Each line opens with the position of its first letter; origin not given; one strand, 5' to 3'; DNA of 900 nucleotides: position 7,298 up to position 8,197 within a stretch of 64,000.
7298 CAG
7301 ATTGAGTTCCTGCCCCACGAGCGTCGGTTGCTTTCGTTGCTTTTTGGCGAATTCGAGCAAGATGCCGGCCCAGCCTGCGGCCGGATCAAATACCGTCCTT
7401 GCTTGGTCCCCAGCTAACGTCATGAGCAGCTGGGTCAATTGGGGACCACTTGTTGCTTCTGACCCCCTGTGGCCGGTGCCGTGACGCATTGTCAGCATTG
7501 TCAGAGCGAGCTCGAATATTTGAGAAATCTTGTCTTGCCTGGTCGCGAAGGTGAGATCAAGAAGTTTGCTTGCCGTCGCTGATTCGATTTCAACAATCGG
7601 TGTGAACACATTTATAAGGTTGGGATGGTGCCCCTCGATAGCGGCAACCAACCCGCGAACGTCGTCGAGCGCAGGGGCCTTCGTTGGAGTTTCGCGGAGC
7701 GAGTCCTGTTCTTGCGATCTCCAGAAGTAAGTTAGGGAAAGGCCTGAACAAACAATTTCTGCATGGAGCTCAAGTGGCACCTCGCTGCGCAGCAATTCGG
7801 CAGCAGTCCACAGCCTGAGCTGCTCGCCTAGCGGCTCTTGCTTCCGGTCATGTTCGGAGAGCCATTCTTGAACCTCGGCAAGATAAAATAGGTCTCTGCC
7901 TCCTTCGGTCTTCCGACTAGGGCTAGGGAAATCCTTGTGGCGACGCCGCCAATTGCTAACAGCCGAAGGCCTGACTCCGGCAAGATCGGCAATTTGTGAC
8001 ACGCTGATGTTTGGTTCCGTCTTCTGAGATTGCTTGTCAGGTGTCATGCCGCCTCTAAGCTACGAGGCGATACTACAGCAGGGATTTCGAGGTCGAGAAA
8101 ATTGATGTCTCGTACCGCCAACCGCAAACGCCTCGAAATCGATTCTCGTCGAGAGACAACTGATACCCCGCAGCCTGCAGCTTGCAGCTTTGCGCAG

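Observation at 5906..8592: Translationally coupled NYN-nuclease-like gene and HTH-fused m6A methyltransferase/TRD gene: candidate non-canonical restriction or defence module beside a type I R-M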

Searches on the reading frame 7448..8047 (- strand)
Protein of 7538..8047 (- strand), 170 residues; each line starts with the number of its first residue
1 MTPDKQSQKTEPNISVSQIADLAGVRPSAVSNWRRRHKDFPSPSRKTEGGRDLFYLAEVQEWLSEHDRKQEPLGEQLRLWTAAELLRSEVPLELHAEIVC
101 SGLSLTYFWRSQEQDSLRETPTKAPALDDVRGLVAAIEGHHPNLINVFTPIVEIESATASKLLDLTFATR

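Call 41: search_protein_families(library=pfam, proteins=[window:7538-8047:-], max_evalue=0.01)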
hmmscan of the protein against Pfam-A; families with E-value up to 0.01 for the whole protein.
window:7538-8047:- (170 aa): 2 families
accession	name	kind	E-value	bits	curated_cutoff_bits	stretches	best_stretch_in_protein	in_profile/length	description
PF12728.13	HTH_17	-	0.0017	19.1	27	1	15-66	3-50/51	Helix-turn-helix domain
PF01527.26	HTH_Tnp_1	-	0.0032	18.1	24.1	0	10-38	20-48/75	Transposase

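Call 43: find_related_loci(query=A3, collection=metagenome_contigs, flank=6000)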
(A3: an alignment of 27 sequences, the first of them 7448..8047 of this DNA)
Query A3 (200 aa) in metagenome_contigs; peptide patterns used: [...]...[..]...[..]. (x = any residue, [..] = any of these).
600 stretches matched a pattern (row limit reached: there are more); 418 encode a relative of the query (tblastn E <= 1e-3); the best 80 are kept; 80 distinct loci.
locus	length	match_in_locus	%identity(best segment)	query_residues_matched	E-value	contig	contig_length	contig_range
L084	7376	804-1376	32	1-198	6e-28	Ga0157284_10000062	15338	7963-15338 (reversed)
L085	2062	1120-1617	35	3-183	2e-27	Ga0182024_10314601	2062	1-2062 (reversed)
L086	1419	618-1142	38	4-186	4e-25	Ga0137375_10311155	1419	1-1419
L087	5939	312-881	32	1-185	4e-23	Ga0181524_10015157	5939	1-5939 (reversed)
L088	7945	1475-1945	34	8-155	7e-21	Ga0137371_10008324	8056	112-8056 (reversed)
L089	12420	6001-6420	34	13-153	8e-20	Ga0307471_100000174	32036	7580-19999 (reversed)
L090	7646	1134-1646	29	11-179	1e-17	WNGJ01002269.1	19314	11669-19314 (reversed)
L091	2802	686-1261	28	14-190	3e-17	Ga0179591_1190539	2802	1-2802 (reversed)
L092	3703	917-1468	33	13-191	4e-17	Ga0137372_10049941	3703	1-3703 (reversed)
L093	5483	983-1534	33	13-191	4e-17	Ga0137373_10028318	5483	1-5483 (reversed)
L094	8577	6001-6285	42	13-111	6e-17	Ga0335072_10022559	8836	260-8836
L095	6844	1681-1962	47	1-100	7e-17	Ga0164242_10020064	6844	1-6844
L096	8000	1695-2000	44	5-110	1e-16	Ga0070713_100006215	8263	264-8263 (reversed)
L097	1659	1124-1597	31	14-157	2e-16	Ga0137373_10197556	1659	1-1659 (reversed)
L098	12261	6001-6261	43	8-93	4e-16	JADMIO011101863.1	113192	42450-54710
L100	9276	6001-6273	47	14-108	4e-16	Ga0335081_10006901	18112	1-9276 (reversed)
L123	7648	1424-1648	46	10-86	4e-14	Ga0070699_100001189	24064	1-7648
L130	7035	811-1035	46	10-86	5e-14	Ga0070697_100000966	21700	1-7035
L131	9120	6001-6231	49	14-92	5e-14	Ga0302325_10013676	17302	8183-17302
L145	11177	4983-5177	51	14-80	1e-13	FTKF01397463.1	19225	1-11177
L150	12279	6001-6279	39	13-97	2e-13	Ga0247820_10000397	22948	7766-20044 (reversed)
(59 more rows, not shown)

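Call 47: search_protein_families(library=padloc, proteins=[L130:4677-6404:+, L100:1-3169:-, L123:3605-5170:-, L145:7813-10767:+, L131:2751-3983:-, L150:3038-5620:-], max_evalue=0.001)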
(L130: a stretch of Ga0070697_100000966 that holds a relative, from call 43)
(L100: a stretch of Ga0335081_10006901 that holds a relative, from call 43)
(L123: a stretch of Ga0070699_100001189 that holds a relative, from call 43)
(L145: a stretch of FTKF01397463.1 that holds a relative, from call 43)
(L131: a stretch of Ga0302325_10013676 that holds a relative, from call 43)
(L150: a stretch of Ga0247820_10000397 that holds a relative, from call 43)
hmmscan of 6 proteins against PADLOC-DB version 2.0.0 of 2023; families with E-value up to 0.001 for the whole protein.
L130:4677-6404:+ (575 aa): 1 family
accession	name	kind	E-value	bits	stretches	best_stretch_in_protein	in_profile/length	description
PDLC02423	PprPDDEXK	-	3.7e-175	581.5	1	29-567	2-443/449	-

L100:1-3169:- (1056 aa): 2 families
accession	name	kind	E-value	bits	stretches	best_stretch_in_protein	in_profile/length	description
PDLC02422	PprDinG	-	5e-216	717.9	1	77-1054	12-827/930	-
PDLC02432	pPIWI_RE_Z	-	2.6e-47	159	1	67-225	6-167/167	-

L123:3605-5170:- (521 aa): 34 families (the best 25 are shown)
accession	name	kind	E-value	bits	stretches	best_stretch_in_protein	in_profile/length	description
PDLC04042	PD-T4-6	-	3e-82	274.5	1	23-304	1-274/292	-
PDLC04061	PD-T4-6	-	3.5e-73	245.8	1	26-305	11-286/510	-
PDLC04053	PD-T4-6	-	5.1e-67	224.5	1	31-305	9-274/311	-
PDLC04138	mad6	-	9.8e-67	224.3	1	15-319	35-330/659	mads_6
PDLC04052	PD-T4-6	-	7.1e-63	211.5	1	25-300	3-275/496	-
PDLC04043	PD-T4-6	-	2.8e-62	209.3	1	31-292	15-267/452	-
PDLC04060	PD-T4-6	-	4.1e-59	198.8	1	26-299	3-266/486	-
PDLC04047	PD-T4-6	-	1.8e-58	196.2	1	27-292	6-262/327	-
PDLC04054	PD-T4-6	-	2.6e-58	196.1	1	25-352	5-320/347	-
PDLC04039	PD-T4-6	-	1.4e-56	190.5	1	26-299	10-276/458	-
PDLC04057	PD-T4-6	-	1.6e-55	186.9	1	26-300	3-268/443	-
PDLC04040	PD-T4-6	-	1.2e-52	177.4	1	38-297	1-260/547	-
PDLC04048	PD-T4-6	-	5.3e-48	162.2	1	26-291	5-261/354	-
PDLC01088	C3a189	-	2.4e-46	156.7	1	37-291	3-251/840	kinase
PDLC04041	PD-T4-6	-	9.5e-46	154.9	1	32-301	29-292/443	-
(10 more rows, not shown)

L145:7813-10767:+ (984 aa): 34 families (the best 25 are shown)
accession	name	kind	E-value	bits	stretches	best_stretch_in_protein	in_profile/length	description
PDLC02621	DrmD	-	4.8e-87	291.2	2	125-423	124-438/1040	DrmD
PDLC02572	DrmA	-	1.6e-61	206.4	2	125-421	121-433/1043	DrmA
PDLC02504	BrxHI|BrxHII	-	6.4e-57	191.2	2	111-361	98-350/971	BrxHII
PDLC02632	DrmD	-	1e-51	174.2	2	126-425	127-440/662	DrmD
PDLC00659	HmaA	-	5.8e-50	168.1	2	141-301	124-287/1176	SNF2 helicase / DEAD-box helicase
PDLC02633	DrmD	-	4.7e-49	165.1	2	125-413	128-430/839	DrmD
PDLC02500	BrxHI|BrxHII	-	6.2e-49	165.3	2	113-324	82-312/933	BrxHI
PDLC02853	DpdE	-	8.1e-39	131.3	2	19-304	5-288/985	DpdE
PDLC02624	DrmD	-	9e-38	128.2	2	442-572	346-469/652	DrmD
PDLC02623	DrmD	-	2.9e-37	125.9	2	441-621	510-669/1040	DrmD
PDLC02840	DpdE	-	1.7e-34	117.3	3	429-587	527-673/1091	DpdE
PDLC02843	DpdE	-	3.4e-33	112.6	2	141-326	177-336/1091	DpdE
PDLC02619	DrmD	-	6.7e-32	108.5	2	129-302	39-211/872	DrmD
PDLC02634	DrmD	-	1.4e-29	100.5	2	134-299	103-271/900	DrmD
PDLC02620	DrmD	-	5.2e-27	92.2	2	135-302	113-285/1060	DrmD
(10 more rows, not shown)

L131:2751-3983:- (410 aa): 3 families
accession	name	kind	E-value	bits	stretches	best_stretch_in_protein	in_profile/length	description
PDLC02425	PprRE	-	3.6e-71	238.3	1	39-394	3-337/340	-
PDLC02431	pPIWI_RE_Y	-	6.3e-39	131.8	1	36-181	1-144/144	-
PDLC02430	pPIWI_RE_REase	-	6.5e-33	111.4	1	277-401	1-116/117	-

L150:3038-5620:- (860 aa): 32 families (the best 25 are shown)
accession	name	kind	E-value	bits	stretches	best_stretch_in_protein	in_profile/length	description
PDLC02693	Orf5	-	4.9e-136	452.9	1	10-565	1-542/543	Orf5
PDLC04157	HEC-06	-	7.9e-63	210.9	1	15-566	20-556/558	-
PDLC04155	HEC-06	-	1.5e-60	203.3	1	4-566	8-559/562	-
PDLC04154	HEC-06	-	9.3e-58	194.2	1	2-565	8-564/569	-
PDLC02687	Orf5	-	1e-47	161.2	2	159-548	164-541/543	Orf5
PDLC02702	Orf5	-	3.1e-47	159.6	1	18-566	3-542/543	Orf5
PDLC02700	Orf5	-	1.2e-46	157.6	2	8-237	3-233/555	Orf5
PDLC02695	Orf5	-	8.3e-44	147.9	3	1-111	3-111/601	Orf5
PDLC03655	mREase_IV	-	5.2e-35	119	3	2-107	2-109/629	Type IV methyl-directed restriction enzyme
PDLC02701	Orf5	-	1.8e-34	117.2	3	7-112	9-115/596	Orf5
PDLC02692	Orf5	-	1.8e-32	110.8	2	15-229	5-215/558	Orf5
PDLC02691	Orf5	-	3.2e-30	103.2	2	11-98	13-92/579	Orf5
PDLC02690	Orf5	-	4e-26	90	1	9-565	1-529/531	Orf5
PDLC02686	Orf5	-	3.1e-24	83.4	2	3-275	5-284/566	Orf5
PDLC02697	Orf5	-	1.9e-21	74.3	2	14-99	4-88/585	Orf5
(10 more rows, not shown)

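Call 48: search_protein_families(library=pfam, proteins=[L130:4677-6404:+, L100:1-3169:-, L123:3605-5170:-, L145:7813-10767:+, L131:2751-3983:-, L150:3038-5620:-], max_evalue=0.001)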
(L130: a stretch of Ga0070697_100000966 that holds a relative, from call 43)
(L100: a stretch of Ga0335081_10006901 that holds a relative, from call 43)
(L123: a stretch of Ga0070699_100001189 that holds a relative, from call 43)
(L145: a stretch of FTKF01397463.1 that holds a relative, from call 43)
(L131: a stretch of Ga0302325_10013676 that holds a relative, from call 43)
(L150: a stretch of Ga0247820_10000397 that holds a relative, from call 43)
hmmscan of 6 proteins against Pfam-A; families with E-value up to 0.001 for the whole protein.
L130:4677-6404:+ (575 aa): 1 family
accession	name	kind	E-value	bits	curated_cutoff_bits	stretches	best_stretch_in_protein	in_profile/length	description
PF12705.13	PDDEXK_1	-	5e-21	76.2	22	1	317-559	2-247/247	PD-(D/E)XK nuclease superfamily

L100:1-3169:- (1056 aa): 2 families
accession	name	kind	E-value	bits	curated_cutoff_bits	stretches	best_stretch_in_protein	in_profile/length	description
PF18155.6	pPIWI_RE_Z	-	2e-45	155.2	25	1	69-225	8-167/167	pPIWI RE three-gene island domain Z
PF13401.12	AAA_22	-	0.00032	21.5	27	0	291-331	5-42/130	AAA domain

L123:3605-5170:- (521 aa): 5 families
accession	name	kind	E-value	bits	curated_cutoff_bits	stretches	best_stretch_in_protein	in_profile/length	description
PF00069.31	Pkinase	-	3.7e-44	151.5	31.7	1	33-295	1-258/263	Protein kinase domain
PF07714.23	PK_Tyr_Ser-Thr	-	1.9e-30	106.5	23.1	1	35-297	3-257/258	Protein tyrosine and serine/threonine kinase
PF03109.22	ABC1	-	1.2e-06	28.3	22.9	1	105-196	132-221/244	ABC1 atypical kinase-like domain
PF01636.29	APH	-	2.6e-05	24.6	23.2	0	47-162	13-111/239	Phosphotransferase enzyme family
PF01163.29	RIO1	-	0.0002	21.5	22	1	119-188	82-150/187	RIO domain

L145:7813-10767:+ (984 aa): 4 families
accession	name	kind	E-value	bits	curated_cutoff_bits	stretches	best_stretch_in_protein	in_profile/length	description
PF00271.37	Helicase_C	-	1.3e-15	58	23.5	1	450-569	9-110/110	Helicase conserved C-terminal domain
PF00176.29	SNF2-rel_dom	-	3.5e-14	53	24.9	1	142-313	20-192/290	SNF2-related domain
PF04851.21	ResIII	-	5.2e-08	33.4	22.5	1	126-285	7-163/164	Type III restriction enzyme, res subunit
PF00270.35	DEAD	-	6.7e-08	32.9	26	1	140-286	15-162/167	DEAD/DEAH box helicase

L131:2751-3983:- (410 aa): 2 families
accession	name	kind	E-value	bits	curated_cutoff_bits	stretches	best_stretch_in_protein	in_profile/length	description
PF18156.6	pPIWI_RE_Y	-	2.6e-36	125.6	26.7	1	36-181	1-144/144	pPIWI_RE three-gene island domain Y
PF18154.6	pPIWI_RE_REase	-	1.6e-32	112.4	26.1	1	277-401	1-116/117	REase associating with pPIWI_RE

L150:3038-5620:- (860 aa): 3 families
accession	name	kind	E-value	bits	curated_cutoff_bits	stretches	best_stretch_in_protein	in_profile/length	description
PF03235.19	GmrSD_N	-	3.4e-33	115.9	33.2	1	9-228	2-199/199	GmrSD restriction endonuclease, N-terminal domain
PF07510.16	GmrSD_C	-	4.7e-25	88.5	23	1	417-559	1-137/138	GmrSD restriction endonucleases, C-terminal domain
PF01035.26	DNA_binding_1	-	1.7e-06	28.2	27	1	586-661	7-81/81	6-O-methylguanine DNA methyltransferase, DNA binding domain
